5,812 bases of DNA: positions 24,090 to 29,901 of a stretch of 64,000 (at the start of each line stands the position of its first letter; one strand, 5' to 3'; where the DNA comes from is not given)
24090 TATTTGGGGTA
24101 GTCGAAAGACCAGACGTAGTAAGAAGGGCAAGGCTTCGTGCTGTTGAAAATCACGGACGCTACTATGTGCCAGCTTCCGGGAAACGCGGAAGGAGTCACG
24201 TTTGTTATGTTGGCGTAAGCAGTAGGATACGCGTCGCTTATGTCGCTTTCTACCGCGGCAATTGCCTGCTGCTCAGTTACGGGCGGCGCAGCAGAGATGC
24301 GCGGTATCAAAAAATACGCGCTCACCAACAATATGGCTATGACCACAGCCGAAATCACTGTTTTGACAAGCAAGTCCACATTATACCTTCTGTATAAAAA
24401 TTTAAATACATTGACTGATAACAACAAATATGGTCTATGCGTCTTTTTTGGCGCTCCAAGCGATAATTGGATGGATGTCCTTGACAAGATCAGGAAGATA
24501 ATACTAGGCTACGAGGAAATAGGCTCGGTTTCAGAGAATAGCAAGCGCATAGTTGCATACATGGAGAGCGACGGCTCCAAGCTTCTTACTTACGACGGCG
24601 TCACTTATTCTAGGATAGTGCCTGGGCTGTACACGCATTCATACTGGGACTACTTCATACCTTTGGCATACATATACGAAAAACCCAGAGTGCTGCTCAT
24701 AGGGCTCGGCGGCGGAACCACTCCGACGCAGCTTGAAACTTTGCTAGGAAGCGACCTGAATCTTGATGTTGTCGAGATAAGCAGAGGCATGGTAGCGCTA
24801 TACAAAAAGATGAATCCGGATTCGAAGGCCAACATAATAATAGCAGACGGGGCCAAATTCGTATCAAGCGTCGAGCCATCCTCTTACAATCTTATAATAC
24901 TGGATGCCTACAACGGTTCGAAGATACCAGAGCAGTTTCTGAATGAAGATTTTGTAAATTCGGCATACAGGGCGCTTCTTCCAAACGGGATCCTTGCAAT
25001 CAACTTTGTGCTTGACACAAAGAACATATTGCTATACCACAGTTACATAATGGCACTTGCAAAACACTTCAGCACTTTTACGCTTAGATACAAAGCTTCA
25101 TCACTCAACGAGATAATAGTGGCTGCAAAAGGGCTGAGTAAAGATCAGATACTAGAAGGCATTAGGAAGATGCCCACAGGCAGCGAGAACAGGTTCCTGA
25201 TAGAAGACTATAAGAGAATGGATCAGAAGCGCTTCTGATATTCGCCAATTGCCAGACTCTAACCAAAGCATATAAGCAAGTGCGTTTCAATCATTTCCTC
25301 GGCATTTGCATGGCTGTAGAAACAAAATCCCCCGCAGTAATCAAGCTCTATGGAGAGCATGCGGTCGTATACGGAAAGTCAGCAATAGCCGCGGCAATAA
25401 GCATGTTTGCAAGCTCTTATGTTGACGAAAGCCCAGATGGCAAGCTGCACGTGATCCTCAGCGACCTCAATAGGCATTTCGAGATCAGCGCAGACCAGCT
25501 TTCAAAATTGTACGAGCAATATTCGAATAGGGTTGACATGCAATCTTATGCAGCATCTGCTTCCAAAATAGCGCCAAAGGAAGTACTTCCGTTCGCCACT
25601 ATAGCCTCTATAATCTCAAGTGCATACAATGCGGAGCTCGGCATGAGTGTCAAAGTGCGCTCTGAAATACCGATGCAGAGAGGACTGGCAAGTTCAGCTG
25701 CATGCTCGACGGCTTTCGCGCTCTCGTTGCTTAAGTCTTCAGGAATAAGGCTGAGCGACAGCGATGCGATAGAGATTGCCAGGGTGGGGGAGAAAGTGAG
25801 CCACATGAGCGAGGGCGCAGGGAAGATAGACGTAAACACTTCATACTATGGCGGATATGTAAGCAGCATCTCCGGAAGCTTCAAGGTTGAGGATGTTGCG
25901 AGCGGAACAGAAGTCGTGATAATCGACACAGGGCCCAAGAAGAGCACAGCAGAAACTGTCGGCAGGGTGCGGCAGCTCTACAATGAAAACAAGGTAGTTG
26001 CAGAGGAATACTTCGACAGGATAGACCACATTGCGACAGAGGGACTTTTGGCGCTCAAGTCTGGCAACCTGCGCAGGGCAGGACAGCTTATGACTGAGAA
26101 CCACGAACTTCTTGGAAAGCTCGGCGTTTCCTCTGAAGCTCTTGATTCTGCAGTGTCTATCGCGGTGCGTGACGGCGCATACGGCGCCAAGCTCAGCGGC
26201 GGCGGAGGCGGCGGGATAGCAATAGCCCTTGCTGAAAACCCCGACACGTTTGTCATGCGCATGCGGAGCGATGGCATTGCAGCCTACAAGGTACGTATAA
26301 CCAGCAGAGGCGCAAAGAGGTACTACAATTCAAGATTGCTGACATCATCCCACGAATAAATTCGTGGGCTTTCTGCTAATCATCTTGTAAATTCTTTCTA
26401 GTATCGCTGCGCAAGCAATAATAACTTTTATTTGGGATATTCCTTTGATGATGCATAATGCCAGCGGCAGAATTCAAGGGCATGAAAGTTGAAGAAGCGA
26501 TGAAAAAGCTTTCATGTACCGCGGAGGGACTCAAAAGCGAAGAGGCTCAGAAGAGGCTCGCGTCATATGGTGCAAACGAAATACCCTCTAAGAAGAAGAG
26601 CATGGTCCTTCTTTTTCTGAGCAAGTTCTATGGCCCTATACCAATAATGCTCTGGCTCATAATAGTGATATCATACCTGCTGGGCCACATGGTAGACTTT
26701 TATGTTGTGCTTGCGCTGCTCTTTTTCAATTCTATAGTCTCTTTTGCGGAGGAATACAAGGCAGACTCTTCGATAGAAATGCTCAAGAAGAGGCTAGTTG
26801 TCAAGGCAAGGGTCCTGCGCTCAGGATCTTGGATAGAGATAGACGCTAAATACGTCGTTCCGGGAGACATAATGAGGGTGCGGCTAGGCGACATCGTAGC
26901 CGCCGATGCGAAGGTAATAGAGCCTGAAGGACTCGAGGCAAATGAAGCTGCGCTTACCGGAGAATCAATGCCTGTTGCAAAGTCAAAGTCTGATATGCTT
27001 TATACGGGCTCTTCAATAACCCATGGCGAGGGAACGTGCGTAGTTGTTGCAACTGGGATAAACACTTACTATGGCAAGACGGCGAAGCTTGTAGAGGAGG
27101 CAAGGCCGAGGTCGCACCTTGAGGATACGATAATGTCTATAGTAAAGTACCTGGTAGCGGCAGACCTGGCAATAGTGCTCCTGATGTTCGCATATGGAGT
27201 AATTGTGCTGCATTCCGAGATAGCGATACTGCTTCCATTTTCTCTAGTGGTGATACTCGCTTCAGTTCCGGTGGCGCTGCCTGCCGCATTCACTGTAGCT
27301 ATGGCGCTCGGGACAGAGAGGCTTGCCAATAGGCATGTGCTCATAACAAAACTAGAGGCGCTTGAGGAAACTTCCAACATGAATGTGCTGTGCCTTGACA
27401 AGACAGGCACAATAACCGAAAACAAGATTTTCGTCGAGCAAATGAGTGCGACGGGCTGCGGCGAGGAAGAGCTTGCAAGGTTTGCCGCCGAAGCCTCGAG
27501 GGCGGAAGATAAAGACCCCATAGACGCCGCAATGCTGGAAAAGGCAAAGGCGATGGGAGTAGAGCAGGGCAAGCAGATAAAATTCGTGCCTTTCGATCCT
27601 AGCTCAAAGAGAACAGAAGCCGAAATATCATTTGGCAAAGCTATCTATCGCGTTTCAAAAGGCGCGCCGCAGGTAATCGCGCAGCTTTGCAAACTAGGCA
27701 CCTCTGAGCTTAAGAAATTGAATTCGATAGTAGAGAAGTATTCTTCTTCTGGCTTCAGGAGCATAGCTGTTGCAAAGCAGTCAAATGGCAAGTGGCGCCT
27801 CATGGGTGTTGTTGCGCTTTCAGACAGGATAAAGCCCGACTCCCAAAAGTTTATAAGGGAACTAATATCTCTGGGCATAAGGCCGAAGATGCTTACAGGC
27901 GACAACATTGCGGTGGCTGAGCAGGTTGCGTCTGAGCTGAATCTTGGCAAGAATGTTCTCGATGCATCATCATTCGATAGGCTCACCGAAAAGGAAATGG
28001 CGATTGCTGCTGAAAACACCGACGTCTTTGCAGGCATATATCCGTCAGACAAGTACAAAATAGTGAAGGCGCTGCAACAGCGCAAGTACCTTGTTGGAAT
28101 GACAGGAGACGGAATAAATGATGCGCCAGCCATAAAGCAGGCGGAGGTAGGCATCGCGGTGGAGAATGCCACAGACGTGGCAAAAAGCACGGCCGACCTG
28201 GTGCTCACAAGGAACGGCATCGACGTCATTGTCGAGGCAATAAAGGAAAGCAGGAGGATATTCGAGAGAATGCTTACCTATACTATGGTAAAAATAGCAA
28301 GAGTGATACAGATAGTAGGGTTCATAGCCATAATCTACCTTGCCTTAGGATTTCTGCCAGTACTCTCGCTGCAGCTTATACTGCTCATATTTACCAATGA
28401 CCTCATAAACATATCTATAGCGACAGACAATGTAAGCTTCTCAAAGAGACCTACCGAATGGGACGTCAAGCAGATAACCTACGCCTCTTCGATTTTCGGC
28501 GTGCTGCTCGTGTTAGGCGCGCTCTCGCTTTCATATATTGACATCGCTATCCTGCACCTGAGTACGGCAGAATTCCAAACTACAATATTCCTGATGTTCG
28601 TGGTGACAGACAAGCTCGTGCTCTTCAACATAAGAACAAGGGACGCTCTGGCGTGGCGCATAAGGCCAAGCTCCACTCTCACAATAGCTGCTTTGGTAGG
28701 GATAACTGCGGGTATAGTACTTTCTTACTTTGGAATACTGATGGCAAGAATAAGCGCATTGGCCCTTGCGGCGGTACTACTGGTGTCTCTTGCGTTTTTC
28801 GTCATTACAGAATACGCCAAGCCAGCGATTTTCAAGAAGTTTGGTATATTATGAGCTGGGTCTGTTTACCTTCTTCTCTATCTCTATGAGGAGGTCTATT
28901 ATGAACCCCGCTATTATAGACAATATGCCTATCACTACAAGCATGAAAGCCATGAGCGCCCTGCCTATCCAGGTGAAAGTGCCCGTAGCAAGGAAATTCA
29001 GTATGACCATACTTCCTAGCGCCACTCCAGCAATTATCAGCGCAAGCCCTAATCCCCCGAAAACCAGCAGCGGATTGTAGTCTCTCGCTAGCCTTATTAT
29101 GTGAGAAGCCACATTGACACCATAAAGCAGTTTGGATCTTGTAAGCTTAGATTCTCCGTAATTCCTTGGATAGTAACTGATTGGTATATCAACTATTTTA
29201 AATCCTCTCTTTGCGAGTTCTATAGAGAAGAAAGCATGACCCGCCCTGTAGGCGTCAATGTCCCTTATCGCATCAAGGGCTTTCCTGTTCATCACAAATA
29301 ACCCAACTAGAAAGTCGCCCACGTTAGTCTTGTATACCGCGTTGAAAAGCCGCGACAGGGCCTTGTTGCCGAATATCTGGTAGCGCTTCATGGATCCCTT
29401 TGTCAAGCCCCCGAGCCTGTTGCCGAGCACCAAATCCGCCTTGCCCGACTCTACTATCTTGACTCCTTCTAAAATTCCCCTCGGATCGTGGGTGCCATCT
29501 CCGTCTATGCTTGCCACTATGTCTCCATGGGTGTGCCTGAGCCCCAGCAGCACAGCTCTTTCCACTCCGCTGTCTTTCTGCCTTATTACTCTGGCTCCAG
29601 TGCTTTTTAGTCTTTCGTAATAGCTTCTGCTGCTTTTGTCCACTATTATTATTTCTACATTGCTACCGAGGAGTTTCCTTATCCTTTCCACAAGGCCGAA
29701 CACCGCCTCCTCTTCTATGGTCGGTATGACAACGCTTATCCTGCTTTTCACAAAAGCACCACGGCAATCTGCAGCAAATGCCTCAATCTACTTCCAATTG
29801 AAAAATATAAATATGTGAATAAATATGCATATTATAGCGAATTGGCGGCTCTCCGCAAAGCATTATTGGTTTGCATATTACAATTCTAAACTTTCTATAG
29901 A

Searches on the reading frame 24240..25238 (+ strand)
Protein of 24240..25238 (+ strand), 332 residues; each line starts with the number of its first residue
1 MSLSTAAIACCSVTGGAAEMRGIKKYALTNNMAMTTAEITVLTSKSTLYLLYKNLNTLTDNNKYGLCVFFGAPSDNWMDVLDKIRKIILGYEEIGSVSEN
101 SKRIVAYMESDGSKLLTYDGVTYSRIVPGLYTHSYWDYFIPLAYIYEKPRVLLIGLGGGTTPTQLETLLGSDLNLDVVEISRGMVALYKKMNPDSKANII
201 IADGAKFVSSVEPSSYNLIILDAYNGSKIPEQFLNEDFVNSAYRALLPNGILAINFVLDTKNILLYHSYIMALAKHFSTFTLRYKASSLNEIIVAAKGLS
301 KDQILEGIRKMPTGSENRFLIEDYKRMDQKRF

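Call 9: search_protein_families(library=pfam, proteins=[window:24240-25238:+])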
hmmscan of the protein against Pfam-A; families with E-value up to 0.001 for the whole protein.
window:24240-25238:+ (332 aa): 1 family
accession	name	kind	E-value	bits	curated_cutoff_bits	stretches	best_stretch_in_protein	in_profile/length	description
PF01564.23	Spermine_synth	-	3e-06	27.4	22.9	1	172-280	49-152/186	Spermine/spermidine synthase domain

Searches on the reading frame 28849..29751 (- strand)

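Call 30: search_protein_families(library=pfam, proteins=[window:28849-29751:-], max_evalue=0.001)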
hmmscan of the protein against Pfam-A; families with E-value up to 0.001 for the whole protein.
window:28849-29751:- (300 aa): 1 family
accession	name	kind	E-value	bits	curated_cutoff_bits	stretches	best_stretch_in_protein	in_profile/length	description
PF00535.33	Glycos_transf_2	-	1.5e-16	61.2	23.3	1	6-162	1-167/168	Glycosyl transferase family 2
